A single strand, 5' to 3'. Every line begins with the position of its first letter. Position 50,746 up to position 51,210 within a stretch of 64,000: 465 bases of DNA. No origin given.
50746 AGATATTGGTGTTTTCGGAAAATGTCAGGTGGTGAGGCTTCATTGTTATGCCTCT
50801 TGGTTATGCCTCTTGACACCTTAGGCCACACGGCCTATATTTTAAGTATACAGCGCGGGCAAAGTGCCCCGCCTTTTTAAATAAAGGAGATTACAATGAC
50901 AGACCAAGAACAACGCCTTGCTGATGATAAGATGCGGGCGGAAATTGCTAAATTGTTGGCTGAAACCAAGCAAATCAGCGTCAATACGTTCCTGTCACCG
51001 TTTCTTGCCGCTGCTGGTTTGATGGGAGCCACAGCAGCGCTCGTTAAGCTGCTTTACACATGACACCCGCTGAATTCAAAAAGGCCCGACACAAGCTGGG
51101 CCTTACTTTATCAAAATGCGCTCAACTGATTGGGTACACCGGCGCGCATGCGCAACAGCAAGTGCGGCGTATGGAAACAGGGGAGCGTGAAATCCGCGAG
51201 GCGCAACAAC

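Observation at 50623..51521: MITE-bracketed two-gene cassette: a 55-aa tail-anchored membrane peptide translationally coupled (ATGA) to a 67-aa XRE regulator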

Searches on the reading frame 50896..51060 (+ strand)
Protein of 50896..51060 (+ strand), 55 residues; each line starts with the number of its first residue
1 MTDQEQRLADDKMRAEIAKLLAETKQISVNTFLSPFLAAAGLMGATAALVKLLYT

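Call 5: search_protein_families(library=pfam, proteins=[window:50896-51060:+], max_evalue=1)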
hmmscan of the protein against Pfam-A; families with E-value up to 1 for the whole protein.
window:50896-51060:+ (55 aa): 1 family
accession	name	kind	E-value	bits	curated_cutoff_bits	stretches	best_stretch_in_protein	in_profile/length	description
PF01583.26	APS_kinase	-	0.035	14.6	21.1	1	3-38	52-87/152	Adenylylsulphate kinase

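Call 6: search_protein_families(library=phrogs, proteins=[window:50896-51060:+], max_evalue=1)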
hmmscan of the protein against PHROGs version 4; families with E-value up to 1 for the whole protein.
window:50896-51060:+ (55 aa): 3 families
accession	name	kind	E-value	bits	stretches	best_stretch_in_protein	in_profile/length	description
phrog_6330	-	unknown function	0.0012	20.3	1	9-53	42-89/91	-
phrog_16170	-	unknown function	0.083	14.3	1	10-43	5-37/61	-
phrog_29374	-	unknown function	0.42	10.6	1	6-49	286-329/356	-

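Call 7: search_protein_families(library=ncbifam, proteins=[window:50896-51060:+], max_evalue=1)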
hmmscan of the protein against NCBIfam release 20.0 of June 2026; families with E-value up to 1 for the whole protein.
window:50896-51060:+ (55 aa): 2 families
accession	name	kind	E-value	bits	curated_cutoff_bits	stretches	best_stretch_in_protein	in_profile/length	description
TIGR00455.1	apsK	equivalog_domain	0.031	13.9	138.7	1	4-38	69-103/184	adenylyl-sulfate kinase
NF011858.0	PRK15330.1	exception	0.086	11.8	619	1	8-48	189-229/343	SPI-1 type III secretion system needle tip complex protein SipD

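Call 8: search_protein_families(library=padloc, proteins=[window:50896-51060:+], max_evalue=1)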
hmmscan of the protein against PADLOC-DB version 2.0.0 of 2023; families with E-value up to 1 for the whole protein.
window:50896-51060:+ (55 aa): 0 families

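Call 10: find_homologous_proteins(query=window:50896-51060:+, max_evalue=0.01)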
Query seq(55 aa) (55 aa): 131 proteins with E <= 0.01 among 133 candidates; the best 120 are listed.
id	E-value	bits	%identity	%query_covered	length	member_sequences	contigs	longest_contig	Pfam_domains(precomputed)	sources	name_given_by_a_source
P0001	9.3e-26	104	100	100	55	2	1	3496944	-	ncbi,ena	-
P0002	3.2e-23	96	61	98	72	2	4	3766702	-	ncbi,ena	-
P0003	6.4e-23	95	76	91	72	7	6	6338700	-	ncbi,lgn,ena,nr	ncbi:MAG: hypothetical protein F4213_14440 [Boseongicola sp. SB0677_bin_26]|nr:hypothetical protein 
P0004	4.2e-22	93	61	98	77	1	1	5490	-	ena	-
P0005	1.4e-21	91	56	100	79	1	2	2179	-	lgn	-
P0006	2.4e-21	91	74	91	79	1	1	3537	-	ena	-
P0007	2.4e-21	91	91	98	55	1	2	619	-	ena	-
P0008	6.4e-21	89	54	98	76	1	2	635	-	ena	-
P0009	2.1e-20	88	85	100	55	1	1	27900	-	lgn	-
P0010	2.3e-20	87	85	96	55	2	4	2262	-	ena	-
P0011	2.7e-20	87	57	98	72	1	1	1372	-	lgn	-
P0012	2.8e-20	87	84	100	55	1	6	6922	-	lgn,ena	-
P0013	4.1e-20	87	87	96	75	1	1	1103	-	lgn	-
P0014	5.1e-20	86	85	96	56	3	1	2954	-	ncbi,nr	ncbi:MAG: hypothetical protein Q4G26_15090 [Paracoccus sp. (in: a-proteobacteria)]|nr:hypothetical p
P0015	5.8e-20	86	81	98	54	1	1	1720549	-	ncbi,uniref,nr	ncbi:hypothetical protein LO749_20740 [Paracoccus denitrificans]|uniref:hypothetical protein n=1 Tax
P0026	3.9e-19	84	83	96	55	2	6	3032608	-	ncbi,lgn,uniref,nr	ncbi:hypothetical protein [Ketogulonicigenium vulgare]|uniref:Uncharacterized protein n=1 Tax=Ketogu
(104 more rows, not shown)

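Call 12: find_encoding_contigs(protein=P0001, flank=4000, max_places=3)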
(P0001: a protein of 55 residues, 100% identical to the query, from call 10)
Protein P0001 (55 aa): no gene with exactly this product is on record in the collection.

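Call 14: find_encoding_contigs(protein=P0026, flank=4000, max_places=4)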
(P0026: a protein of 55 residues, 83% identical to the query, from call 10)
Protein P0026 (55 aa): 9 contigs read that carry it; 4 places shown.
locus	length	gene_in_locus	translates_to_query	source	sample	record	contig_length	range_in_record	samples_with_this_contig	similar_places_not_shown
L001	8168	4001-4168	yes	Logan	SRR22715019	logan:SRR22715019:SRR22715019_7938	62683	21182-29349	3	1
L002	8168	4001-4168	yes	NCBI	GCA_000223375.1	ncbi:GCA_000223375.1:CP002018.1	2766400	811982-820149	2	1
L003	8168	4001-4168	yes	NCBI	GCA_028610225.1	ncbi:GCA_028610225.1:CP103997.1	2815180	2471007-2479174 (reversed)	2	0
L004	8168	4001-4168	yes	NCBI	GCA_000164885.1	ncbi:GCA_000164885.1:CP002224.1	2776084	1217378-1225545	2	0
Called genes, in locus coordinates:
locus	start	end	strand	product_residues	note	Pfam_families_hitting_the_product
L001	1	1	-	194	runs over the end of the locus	PF04542:Sigma70_r2, PF22029:PhyR_sigma2, PF08281:Sigma70_r4_2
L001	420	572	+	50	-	-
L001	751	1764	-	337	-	-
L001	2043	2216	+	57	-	-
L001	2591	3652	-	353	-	PF00132:Hexapep (weak)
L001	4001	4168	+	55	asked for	-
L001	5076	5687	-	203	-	-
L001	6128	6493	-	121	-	PF13564:DoxX_2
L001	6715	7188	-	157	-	-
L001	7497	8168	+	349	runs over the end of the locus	PF00586:AIRS, PF02769:AIRS_C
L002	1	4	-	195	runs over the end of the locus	PF04542:Sigma70_r2, PF22029:PhyR_sigma2, PF08281:Sigma70_r4_2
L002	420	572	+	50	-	-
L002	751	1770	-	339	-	-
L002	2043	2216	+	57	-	-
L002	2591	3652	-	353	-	PF00132:Hexapep (weak)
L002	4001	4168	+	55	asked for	-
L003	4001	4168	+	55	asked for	-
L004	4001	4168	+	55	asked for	-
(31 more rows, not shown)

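Call 15: find_encoding_contigs(protein=P0015, flank=4000, max_places=3)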
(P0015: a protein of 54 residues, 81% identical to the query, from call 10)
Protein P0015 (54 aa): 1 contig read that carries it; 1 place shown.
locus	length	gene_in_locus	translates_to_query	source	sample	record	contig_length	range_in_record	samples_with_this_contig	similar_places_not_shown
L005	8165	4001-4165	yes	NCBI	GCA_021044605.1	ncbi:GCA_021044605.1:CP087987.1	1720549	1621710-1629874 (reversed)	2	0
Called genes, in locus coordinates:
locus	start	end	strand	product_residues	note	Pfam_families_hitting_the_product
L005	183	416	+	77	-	-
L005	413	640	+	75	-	-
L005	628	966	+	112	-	-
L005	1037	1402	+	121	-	-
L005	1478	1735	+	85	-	-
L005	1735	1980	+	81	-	-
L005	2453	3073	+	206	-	PF07275:ArdA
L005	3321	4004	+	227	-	PF00805:Pentapeptide, PF13576:Pentapeptide_3 (faint), PF00805:Pentapeptide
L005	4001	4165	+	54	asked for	-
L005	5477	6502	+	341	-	PF00589:Phage_integrase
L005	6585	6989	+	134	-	-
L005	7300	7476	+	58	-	-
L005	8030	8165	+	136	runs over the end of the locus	-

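Call 16: find_encoding_contigs(protein=P0003, flank=4000, max_places=4)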
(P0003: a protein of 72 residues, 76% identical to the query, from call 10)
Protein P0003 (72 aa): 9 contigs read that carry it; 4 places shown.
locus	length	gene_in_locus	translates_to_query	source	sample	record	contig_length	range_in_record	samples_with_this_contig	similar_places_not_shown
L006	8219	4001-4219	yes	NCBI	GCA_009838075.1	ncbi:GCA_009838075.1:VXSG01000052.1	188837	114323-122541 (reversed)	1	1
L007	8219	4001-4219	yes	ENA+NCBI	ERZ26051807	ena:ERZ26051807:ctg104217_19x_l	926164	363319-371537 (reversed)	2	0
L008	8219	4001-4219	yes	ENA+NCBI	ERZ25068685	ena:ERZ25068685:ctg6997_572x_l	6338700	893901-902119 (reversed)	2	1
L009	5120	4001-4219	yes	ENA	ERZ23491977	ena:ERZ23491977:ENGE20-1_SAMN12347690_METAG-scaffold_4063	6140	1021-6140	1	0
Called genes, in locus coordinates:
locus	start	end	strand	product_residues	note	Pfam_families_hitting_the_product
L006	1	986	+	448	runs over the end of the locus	PF13433:Peripla_BP_5, PF13458:Peripla_BP_6, PF01094:ANF_receptor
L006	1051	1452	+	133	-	PF01042:Ribonuc_L-PSP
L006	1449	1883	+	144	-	-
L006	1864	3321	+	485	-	PF00248:Aldo_ket_red, PF01042:Ribonuc_L-PSP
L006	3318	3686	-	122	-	-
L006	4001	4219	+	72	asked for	-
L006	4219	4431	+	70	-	-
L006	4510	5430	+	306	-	-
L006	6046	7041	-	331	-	PF13409:GST_N_2, PF13410:GST_C_2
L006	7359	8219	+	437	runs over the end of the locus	PF01547:SBP_bac_1, PF13416:SBP_bac_8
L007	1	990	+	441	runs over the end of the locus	PF13433:Peripla_BP_5, PF13458:Peripla_BP_6, PF01094:ANF_receptor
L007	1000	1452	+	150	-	PF01042:Ribonuc_L-PSP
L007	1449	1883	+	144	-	-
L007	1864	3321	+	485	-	PF00248:Aldo_ket_red, PF01042:Ribonuc_L-PSP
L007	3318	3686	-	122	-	-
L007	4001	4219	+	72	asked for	-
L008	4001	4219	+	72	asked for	-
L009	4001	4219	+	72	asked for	-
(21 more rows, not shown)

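Call 19: find_related_loci(query=A1, collection=genome_contigs, flank=6000)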
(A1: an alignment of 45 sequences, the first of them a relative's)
Query A1 (55 aa) in genome_contigs; peptide patterns used: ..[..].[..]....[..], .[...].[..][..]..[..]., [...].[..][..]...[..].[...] (x = any residue, [..] = any of these).
548 stretches matched a pattern; 91 encode a relative of the query (tblastn E <= 1e-3); the best 80 are kept; 80 distinct loci.
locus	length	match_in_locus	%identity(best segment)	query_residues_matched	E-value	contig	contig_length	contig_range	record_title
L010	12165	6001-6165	98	1-55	3e-31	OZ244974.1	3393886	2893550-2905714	MAG: Hyphomicrobiales bacterium isolate 7996c590-9e3e-4f55-a8e5-0599c84bde55 genome assembly, chromosome: 1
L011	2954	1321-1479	85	1-53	1e-25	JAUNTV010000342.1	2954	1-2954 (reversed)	MAG: Paracoccus sp. (in: a-proteobacteria) isolate S5R_Sa_36 NODE_8443_length_2954_cov_11.446361, whole genome shotgun s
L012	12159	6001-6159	83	1-53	5e-25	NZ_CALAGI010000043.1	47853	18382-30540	MAG: uncultured Amaricoccus sp. isolate SRR6231182_bin.64_CONCOCT_v1.1_MAG ERZ650268.224, whole genome shotgun sequence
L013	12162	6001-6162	80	1-54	5e-25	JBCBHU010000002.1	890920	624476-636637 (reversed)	MAG: Pseudomonadota bacterium isolate J06621_16 NODE_2_length_890920_cov_18.622847, whole genome shotgun sequence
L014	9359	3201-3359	85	1-53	5e-25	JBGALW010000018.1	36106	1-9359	MAG: Amaricoccus sp. isolate MAG_MBR_H10.87 MBRH10-87_opera_contig_4221, whole genome shotgun sequence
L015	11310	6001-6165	78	1-55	2e-24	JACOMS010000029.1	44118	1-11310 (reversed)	MAG: Hyphomonadaceae bacterium isolate SP12AHP1 SP12AHP1_Ga0325877_1029, whole genome shotgun sequence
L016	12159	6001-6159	83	1-53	2e-24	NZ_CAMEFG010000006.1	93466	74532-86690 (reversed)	MAG: uncultured Paracoccus sp. isolate SRR11489752_bin.4_metaWRAP_v1.3_MAG ERZ11466776.46, whole genome shotgun sequence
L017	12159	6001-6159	81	1-53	1e-23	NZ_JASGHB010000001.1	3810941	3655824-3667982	MAG: Amaricoccus sp. isolate 5N119 JMF-2111-06-0005.ont.bin.119_0, whole genome shotgun sequence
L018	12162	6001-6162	74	1-54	4e-23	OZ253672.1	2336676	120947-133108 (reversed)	MAG: Paracoccaceae bacterium isolate 24d6c3df-87c2-45f5-99c2-9d2f7ae216e9 genome assembly, chromosome: 1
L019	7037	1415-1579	67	1-55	7e-22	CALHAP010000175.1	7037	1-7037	MAG: uncultured Rhodobacteraceae bacterium isolate H2_Bin_Bin_86_1_1 genome assembly, contig: c_000001156590, whole geno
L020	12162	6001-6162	70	1-54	3e-21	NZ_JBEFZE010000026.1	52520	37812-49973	Pseudogemmobacter sonorensis strain PA1-206B NODE_26_length_52520_cov_46.393411, whole genome shotgun sequence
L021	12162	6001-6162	72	1-54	4e-21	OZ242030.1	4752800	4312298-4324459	MAG: Paracoccaceae bacterium isolate b0a31e3e-96fe-4094-b8e3-cdc964d6e1dc genome assembly, chromosome: 1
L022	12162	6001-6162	70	1-54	3e-21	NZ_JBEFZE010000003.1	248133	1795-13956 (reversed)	Pseudogemmobacter sonorensis strain PA1-206B NODE_3_length_248133_cov_45.849305, whole genome shotgun sequence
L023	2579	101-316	57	1-54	1e-20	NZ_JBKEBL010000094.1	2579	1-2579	MAG: Paracoccus sp. (in: a-proteobacteria) isolate VLC_073 c_000003806343, whole genome shotgun sequence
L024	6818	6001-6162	67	1-54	3e-20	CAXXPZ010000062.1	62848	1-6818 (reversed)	MAG: uncultured Ruegeria sp. isolate 6fb33499-5c2c-4897-8475-b59f5cda82c2 genome assembly, contig: contig_62, whole geno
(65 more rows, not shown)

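Call 29: search_dna_similar(query=window:50896-51060:+, collection=phages, mode=protein, max_evalue=1, max_rows=25)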
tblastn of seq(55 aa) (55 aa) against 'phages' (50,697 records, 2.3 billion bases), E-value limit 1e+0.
Records with a match: 1; places in all: 1; records where one place covers at least 80% of the query: 0.
Best place of each record, by identity: <60% 1.
By first word of the organism name: Paracoccus 1.
By host as written in the record: Paracoccus kondratievae NCIMB 13773T 1.
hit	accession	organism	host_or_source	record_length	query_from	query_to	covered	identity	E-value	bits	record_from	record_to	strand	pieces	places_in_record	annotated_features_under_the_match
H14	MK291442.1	Paracoccus phage vB_PkoS_Pkon1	Paracoccus kondratievae NCIMB 13773T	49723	1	36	65%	48.8%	3e-3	39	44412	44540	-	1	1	hypothetical protein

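Call 39: search_protein_representatives(alignment_id=A1)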
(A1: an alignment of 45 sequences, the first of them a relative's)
Query: 45 sequences, 55 profile positions. Proteins with E-value up to 0.001 (for the whole library): 216; up to 1e-10: 43; up to 1e-30: 1. The best 150 are listed.
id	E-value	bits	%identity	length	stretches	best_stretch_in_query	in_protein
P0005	9.1e-33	128.0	-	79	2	9-55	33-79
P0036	6.6e-29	115.7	-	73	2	9-55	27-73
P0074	7.6e-27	109.0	-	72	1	1-54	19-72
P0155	1.8e-25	104.7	-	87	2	8-54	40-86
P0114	7.6e-24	99.4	-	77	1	1-54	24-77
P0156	6.9e-22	93.2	-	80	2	10-54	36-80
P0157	2.6e-21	91.3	-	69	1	2-54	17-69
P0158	3.8e-21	90.8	-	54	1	1-53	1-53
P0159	3.9e-21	90.8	-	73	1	2-54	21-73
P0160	7.1e-21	89.9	-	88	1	1-54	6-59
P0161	1.2e-20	89.2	-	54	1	1-53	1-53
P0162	1.4e-20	89.0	-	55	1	1-54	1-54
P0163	5.6e-19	83.9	-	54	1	1-53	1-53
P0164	1.1e-18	82.9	-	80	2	8-54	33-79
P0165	9.3e-18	80.0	-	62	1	1-40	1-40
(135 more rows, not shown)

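Call 42: search_protein_families(library=pfam, alignment_id=A2, max_evalue=0.01)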
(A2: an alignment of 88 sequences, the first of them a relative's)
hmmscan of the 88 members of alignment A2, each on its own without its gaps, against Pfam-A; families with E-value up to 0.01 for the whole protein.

A. member 1, P0001 (55 aa): 0 families

B. families by the number of members that match (of 88 scanned): 16 families
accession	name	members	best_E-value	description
PF24319.2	DUF7491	4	0.0012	Coiled-coil region of unknown function (DUF7491)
PF23404.1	FAZ1_C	4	0.0013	FAZ1, C-terminal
PF12325.13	TMF_TATA_bd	3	7e-05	TATA element modulatory factor 1 TATA binding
PF17675.6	APG6_N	2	0.0017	Apg6 coiled-coil region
PF01166.23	TSC22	1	0.0004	TSC-22/dip/bun family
PF01817.26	CM_2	1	0.00045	Chorismate mutase type II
PF07798.16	CCDC90-like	1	0.00066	Coiled-coil domain-containing protein 90-like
PF19979.4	DUF6415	1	0.0011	Family of unknown function (DUF6415)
PF05837.17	CENP-H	1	0.0012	Centromere protein H (CENP-H)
PF12270.13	Cyt_c_ox_IV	1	0.0027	Cytochrome c oxidase subunit IV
PF08227.16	DASH_Hsk3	1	0.0033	DASH complex subunit Hsk3 like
PF01361.26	Tautomerase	1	0.004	Tautomerase enzyme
PF17510.7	GP44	1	0.0053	Gene product 44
PF11932.13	DUF3450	1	0.0055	Protein of unknown function (DUF3450)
PF02183.23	HALZ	1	0.0076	Homeobox associated leucine zipper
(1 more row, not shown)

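Call 43: search_protein_families(library=phrogs, alignment_id=A2, max_evalue=0.001)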
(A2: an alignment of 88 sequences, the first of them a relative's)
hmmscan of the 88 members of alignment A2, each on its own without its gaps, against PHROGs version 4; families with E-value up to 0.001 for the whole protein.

A. member 1, P0001 (55 aa): 0 families

B. families by the number of members that match (of 88 scanned): 9 families
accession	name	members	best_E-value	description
phrog_6330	-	75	1.5e-15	-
phrog_9071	-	50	1.5e-10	-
phrog_23208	-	2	0.00032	virion structural protein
phrog_5225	-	1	3.3e-05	-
phrog_29391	-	1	0.00026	-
phrog_1193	-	1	0.00043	hemolysin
phrog_3671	-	1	0.00048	-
phrog_36443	-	1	0.00063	-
phrog_7697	-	1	0.00099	tail fiber protein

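Call 45: search_dna_similar(query=window:50896-51060:+, collection=plasmids, mode=protein, max_evalue=0.001, max_rows=30)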
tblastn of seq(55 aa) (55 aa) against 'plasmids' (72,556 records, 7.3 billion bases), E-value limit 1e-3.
Records with a match: 4; places in all: 4; records where one place covers at least 80% of the query: 0.
Best place of each record, by identity: 60-80% 4.
By first word of the organism name: Paracoccus 4.
By predicted mobility (MOB-suite, as given by PLSDB): mobilizable 4.
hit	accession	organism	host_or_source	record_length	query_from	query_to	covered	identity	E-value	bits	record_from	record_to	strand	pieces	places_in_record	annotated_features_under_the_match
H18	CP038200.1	Paracoccus ferrooxidans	single cell,bioreactor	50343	1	36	65%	61.1%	4e-5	45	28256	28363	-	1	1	hypothetical protein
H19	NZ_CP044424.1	Paracoccus pantotrophus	cell culture,denitrifying, ...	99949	1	36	65%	61.1%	4e-5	45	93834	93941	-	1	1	hypothetical protein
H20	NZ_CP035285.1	Paracoccus versutus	whole organism,soil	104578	1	36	65%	61.1%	4e-5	45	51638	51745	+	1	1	hypothetical protein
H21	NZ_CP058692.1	Paracoccus pantotrophus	pure culture,sewage sludge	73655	1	36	65%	61.1%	4e-5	45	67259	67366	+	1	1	hypothetical protein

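Call 48: get_annotated_region(hit=H19, flank=3000)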
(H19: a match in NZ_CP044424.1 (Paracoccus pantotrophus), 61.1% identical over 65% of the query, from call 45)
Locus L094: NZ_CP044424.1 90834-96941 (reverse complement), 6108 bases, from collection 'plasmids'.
description: Paracoccus pantotrophus strain DSM 2944 plasmid pPAN1, complete sequence
organism: Paracoccus pantotrophus (NCBI taxid 82367)
taxonomy: Bacteria; Pseudomonadota; Alphaproteobacteria; Rhodobacterales; Paracoccaceae; Paracoccus; Paracoccus pantotrophus
host: -; source: cell culture,denitrifying, sulfide-oxidizing effluent-treatment plant; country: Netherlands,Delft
typing (MOB-suite, as given by PLSDB): mobilizable; replicon rep_cluster_605; relaxase MOBP
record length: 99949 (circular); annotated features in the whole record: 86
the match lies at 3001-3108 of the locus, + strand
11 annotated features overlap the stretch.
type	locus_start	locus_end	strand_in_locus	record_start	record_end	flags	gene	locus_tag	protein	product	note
CDS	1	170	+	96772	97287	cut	-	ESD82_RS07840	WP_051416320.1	hypothetical protein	-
CDS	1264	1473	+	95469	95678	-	-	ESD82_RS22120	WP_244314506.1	hypothetical protein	-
CDS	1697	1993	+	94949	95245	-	-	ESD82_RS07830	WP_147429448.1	hypothetical protein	-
CDS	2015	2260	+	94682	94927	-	-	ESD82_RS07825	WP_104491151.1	type II toxin-antitoxin system Phd/YefM family antitoxin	-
CDS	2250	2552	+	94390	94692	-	-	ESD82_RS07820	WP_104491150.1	type II toxin-antitoxin system RelE/ParE family toxin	GO:0030541 - plasmid partitioning [Evidence IEA]; GO:0051290 - protein heterotetramerization [Evidence IEA]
CDS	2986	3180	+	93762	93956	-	-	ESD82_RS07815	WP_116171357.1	hypothetical protein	-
CDS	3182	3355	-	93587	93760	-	-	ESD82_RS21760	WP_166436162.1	hypothetical protein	-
CDS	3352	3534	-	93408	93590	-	-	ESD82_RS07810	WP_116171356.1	hypothetical protein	-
CDS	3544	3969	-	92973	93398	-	-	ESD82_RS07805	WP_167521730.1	type II toxin-antitoxin system VapC family toxin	-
CDS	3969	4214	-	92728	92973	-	-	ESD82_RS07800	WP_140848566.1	type II toxin-antitoxin system VapB family antitoxin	-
CDS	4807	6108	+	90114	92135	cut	-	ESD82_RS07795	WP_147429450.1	class I SAM-dependent DNA methyltransferase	-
